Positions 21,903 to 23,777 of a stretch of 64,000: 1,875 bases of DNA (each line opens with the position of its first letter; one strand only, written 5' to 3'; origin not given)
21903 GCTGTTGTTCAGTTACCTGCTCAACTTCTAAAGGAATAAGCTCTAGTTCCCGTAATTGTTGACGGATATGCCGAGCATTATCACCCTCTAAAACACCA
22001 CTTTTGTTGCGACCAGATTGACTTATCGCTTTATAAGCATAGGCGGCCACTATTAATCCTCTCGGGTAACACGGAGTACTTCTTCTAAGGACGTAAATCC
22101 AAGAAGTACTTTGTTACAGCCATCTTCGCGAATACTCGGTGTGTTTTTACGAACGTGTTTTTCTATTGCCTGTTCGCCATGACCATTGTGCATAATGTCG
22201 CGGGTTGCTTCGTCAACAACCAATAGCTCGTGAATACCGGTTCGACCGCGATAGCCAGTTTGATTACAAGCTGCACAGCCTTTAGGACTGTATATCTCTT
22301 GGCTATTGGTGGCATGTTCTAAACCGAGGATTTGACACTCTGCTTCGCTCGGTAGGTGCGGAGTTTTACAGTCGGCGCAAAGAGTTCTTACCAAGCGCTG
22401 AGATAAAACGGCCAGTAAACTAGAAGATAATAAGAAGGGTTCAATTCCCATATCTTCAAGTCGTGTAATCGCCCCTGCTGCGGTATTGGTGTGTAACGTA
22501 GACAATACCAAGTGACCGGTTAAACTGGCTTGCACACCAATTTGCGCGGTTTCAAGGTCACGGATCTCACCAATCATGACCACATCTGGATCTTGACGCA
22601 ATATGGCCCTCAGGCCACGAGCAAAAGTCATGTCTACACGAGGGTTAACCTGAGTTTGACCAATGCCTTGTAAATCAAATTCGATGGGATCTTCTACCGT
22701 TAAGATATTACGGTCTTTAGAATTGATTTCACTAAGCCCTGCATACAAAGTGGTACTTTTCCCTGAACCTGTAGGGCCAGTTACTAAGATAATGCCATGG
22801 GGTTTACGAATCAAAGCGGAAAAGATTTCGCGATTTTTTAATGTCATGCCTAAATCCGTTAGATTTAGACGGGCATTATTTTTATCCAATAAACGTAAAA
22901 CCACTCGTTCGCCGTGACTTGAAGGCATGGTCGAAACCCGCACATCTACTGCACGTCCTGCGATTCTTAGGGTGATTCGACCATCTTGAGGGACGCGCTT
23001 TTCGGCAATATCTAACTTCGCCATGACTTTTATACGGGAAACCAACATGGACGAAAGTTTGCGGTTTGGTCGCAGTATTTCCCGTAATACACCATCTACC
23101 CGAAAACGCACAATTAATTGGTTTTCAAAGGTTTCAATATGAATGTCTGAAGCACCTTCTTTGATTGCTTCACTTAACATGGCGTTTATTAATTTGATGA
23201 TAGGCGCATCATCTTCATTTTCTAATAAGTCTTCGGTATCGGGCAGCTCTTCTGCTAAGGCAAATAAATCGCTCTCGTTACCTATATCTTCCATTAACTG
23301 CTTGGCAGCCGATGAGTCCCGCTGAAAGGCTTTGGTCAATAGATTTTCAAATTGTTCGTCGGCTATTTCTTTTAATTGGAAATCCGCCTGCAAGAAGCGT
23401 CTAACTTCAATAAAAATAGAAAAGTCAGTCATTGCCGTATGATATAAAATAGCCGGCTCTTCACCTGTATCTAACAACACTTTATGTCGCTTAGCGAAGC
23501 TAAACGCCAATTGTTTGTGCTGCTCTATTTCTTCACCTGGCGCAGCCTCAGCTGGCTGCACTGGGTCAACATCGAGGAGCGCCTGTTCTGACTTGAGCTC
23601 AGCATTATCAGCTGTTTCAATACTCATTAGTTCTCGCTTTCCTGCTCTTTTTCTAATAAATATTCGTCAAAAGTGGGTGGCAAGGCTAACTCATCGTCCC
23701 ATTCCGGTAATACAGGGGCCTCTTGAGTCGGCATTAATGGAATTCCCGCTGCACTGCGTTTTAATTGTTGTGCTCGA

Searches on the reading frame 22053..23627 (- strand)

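Call 72: search_protein_families(library=pfam, proteins=[window:22053-23627:-], max_evalue=0.00001)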
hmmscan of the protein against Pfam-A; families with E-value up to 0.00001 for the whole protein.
window:22053-23627:- (524 aa): 2 families
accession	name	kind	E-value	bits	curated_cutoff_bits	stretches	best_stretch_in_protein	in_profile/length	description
PF00437.27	T2SSE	-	1.7e-160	534.1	24.9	1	136-519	1-370/370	Type II/IV secretion system protein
PF22341.1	GSPE_N1E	-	3.8e-21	75.4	27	1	39-101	1-64/64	GSPII protein E, N1E domain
